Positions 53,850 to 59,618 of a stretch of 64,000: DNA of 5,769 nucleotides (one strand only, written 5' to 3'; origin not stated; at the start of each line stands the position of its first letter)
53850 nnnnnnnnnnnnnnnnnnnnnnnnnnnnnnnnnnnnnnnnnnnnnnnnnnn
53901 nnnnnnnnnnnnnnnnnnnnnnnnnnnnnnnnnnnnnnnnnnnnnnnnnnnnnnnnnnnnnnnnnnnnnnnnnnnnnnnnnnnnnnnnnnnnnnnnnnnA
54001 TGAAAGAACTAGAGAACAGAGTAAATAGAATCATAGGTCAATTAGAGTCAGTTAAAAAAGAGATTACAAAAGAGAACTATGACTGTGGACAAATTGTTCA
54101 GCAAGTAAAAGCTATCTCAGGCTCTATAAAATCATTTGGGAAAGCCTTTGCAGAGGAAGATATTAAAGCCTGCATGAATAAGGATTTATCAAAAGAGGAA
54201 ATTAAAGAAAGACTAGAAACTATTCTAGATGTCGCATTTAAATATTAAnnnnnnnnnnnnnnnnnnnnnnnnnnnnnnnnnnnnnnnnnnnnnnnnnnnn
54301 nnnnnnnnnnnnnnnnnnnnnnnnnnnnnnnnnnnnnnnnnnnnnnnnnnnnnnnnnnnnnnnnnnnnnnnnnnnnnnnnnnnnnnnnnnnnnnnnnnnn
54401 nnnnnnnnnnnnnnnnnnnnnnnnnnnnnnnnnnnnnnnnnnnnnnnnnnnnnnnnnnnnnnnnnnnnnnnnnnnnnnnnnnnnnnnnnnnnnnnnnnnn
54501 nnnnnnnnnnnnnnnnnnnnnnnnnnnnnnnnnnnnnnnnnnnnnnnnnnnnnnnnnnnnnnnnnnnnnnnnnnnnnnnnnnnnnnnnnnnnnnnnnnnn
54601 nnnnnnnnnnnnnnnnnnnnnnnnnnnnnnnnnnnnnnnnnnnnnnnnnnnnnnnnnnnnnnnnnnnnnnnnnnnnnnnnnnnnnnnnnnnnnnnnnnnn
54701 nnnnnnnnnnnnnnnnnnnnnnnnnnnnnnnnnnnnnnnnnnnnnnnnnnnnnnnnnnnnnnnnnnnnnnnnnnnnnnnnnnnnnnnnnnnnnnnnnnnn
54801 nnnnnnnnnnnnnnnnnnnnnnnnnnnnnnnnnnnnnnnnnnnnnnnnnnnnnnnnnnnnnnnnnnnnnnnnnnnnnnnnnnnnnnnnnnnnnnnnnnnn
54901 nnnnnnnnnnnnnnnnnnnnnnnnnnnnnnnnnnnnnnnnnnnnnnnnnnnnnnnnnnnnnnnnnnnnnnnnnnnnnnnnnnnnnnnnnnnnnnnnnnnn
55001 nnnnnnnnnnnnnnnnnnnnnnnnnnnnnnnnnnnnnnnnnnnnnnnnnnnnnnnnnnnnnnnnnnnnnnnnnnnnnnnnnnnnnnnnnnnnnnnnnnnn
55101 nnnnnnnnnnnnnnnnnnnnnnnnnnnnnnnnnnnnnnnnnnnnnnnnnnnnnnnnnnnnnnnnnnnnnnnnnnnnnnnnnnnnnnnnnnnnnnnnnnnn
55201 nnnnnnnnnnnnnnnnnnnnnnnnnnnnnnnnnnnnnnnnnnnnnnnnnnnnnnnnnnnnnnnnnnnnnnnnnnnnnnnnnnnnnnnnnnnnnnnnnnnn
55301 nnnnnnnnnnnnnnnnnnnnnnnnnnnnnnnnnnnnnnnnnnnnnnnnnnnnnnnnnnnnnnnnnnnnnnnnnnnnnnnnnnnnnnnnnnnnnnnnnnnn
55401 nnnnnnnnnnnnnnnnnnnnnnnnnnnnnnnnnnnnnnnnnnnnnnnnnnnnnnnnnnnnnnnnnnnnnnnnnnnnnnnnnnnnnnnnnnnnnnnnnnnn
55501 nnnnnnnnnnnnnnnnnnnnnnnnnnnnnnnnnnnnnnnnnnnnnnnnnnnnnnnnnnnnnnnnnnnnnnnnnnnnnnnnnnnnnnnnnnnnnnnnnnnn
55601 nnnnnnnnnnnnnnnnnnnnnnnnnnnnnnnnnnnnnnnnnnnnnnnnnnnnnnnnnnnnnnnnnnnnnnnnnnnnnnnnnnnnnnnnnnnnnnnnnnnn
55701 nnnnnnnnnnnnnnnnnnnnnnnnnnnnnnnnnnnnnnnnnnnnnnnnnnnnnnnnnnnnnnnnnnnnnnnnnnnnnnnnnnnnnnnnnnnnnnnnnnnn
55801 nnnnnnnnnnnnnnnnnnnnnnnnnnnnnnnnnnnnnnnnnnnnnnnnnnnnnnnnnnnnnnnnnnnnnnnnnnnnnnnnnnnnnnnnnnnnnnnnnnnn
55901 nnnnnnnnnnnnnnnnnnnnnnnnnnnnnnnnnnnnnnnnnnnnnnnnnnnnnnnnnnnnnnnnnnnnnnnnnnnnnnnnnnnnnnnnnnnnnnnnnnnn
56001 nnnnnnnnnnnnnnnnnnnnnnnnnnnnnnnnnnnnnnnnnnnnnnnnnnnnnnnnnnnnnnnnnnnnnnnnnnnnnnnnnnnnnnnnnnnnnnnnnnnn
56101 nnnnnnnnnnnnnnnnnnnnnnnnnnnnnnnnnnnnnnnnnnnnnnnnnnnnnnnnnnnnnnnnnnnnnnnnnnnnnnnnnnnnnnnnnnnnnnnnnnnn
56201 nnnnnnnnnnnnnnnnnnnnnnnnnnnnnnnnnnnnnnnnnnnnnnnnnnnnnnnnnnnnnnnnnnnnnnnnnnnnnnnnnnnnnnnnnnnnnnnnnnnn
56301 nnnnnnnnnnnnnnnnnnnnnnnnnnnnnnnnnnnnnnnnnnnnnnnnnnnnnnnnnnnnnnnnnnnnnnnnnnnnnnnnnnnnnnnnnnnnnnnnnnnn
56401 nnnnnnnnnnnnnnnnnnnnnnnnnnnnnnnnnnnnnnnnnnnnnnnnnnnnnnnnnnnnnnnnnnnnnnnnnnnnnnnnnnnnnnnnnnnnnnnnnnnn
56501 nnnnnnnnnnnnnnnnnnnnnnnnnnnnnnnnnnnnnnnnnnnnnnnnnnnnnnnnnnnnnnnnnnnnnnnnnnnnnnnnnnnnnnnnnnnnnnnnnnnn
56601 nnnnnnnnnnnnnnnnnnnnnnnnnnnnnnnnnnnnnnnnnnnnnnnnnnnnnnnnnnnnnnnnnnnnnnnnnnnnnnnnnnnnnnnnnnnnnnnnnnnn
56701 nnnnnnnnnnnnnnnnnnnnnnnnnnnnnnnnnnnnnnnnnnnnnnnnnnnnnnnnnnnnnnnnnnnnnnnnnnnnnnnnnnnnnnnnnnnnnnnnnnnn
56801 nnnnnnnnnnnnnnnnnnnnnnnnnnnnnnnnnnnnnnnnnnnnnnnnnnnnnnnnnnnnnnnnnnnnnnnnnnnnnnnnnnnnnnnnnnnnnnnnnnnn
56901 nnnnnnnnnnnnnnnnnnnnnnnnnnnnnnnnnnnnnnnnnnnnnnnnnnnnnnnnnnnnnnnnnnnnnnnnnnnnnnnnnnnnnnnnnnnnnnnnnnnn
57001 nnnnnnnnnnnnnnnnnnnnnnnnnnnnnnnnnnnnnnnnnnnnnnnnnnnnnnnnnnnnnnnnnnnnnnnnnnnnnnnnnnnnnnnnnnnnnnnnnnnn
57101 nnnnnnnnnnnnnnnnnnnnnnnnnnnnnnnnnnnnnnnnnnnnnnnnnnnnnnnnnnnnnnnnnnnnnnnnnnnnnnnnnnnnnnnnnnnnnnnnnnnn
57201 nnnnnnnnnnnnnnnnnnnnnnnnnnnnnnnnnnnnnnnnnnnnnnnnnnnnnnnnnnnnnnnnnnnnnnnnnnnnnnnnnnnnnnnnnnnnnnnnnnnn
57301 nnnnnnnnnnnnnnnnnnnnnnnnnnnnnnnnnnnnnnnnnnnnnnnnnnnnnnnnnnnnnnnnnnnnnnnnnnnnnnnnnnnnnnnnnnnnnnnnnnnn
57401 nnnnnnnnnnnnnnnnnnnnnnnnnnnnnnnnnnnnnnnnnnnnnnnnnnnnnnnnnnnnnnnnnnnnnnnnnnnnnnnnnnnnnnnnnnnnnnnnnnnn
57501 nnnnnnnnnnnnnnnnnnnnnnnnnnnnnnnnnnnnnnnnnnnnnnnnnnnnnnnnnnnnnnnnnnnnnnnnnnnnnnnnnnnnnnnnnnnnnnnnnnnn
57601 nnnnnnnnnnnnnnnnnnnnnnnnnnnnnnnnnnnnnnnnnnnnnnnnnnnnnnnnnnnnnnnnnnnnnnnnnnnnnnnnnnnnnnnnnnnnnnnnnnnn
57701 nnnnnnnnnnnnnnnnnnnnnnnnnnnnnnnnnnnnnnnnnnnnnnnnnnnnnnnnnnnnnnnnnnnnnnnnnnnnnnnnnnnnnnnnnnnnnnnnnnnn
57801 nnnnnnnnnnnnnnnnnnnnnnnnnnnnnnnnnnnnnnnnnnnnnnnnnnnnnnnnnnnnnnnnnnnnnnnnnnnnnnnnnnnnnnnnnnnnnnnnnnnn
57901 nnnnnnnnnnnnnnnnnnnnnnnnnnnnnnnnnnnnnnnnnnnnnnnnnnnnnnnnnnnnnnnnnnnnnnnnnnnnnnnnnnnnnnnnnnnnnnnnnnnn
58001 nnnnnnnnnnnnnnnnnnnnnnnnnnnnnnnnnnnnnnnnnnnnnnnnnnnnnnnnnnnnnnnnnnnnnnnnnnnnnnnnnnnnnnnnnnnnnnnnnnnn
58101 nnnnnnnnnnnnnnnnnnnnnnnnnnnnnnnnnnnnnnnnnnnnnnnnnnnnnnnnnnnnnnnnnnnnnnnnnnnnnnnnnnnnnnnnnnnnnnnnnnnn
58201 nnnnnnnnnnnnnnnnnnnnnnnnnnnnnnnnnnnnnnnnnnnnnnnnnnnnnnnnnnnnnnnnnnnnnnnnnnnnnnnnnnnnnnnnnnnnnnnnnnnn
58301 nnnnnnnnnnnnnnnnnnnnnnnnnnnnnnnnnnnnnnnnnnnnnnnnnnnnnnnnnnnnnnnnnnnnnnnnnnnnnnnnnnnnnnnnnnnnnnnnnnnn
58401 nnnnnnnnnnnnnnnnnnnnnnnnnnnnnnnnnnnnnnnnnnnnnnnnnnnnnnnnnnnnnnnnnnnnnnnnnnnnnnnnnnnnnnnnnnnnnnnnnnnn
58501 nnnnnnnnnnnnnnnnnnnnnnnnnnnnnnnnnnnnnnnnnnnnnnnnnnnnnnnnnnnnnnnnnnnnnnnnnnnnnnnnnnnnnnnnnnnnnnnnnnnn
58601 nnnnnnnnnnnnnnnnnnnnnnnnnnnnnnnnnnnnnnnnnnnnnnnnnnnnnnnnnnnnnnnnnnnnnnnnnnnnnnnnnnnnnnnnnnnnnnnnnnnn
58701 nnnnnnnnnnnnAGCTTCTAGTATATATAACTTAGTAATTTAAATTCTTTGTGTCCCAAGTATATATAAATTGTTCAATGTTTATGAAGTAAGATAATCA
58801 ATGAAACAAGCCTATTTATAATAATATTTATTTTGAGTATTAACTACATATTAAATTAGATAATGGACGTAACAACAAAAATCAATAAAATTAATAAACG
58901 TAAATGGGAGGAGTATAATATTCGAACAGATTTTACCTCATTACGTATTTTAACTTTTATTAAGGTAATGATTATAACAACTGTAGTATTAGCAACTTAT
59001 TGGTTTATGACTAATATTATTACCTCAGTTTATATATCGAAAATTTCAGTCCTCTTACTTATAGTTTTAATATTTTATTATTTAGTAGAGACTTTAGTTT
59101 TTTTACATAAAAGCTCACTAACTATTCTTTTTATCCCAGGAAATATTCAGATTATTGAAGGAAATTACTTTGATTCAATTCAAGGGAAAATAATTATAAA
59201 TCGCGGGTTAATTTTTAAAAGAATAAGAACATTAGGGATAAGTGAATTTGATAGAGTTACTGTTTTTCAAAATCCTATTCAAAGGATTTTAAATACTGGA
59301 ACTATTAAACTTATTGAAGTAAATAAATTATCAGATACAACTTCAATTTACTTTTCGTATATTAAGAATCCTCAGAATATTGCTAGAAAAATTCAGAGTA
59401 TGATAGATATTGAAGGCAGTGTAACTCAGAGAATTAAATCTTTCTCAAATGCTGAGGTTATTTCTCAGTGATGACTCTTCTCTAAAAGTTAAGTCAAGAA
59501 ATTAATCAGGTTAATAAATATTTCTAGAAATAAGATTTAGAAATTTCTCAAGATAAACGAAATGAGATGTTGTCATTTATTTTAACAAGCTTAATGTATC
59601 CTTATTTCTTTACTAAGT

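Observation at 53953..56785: cst-like persulfide/sulfide-stress cluster: palindromic operator, CsoR/CstR-like repressor, rhodanese with TGA at the catalytic-loop Gly, Trx-MBL-rhodanese fusion, secreted rhodanese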

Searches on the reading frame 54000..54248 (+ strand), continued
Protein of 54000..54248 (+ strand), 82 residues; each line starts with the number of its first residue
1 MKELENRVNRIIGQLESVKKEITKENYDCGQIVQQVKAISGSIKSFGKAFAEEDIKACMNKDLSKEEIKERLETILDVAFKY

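Call 62: search_solved_structures(query=A7, max_evalue=0.01, show_alignments=0)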
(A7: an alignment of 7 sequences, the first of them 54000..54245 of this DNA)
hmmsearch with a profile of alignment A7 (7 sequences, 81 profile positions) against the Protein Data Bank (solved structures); distinct sequences matched with E-value up to 0.01: 10.
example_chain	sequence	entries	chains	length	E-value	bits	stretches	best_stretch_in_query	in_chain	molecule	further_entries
7mq1_A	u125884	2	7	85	4.7e-11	46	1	4-79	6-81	Copper-sensing transcriptional repressor csoR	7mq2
7mq3_A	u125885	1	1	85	7.5e-11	45.3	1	4-79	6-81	Copper-sensing transcriptional repressor csoR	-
5fmn_A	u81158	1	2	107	5.7e-10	42.5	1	3-78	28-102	INRS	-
3aai_A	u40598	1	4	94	4.7e-09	39.6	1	7-79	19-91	Copper homeostasis operon regulatory protein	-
5lbm_A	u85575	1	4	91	9e-09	38.7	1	2-77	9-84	Transcriptional repressor FrmR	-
4adz_A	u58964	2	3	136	4.8e-08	36.3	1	5-63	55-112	CSOR | COPPER SENSITIVE OPERON REPRESSOR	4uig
6ahx_A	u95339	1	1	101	1.7e-07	34.6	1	2-76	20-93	Putative cytosolic protein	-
2hh7_A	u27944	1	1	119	3.5e-07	33.6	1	6-78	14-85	Hypothetical protein CsoR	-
4m1p_A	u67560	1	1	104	7.1e-07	32.6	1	3-78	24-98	Copper-sensitive operon repressor (CsoR)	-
5lcy_A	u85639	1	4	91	7.5e-07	32.5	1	3-62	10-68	Frmr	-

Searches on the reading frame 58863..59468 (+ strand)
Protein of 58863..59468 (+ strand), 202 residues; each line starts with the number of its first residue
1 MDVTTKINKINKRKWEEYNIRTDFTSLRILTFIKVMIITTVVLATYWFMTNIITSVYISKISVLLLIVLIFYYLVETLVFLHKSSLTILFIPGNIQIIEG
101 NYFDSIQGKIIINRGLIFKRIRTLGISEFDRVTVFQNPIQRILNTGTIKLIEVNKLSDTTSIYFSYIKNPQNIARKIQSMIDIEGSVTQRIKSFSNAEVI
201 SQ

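Call 32: search_protein_families(library=pfam, proteins=[window:58863-59468:+], max_evalue=0.01)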
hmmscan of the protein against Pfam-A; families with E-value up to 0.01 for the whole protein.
window:58863-59468:+ (202 aa): 1 family
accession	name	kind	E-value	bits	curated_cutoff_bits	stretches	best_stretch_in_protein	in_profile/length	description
PF03703.20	bPH_2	-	0.00029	21.4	22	1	109-151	12-54/78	Bacterial PH domain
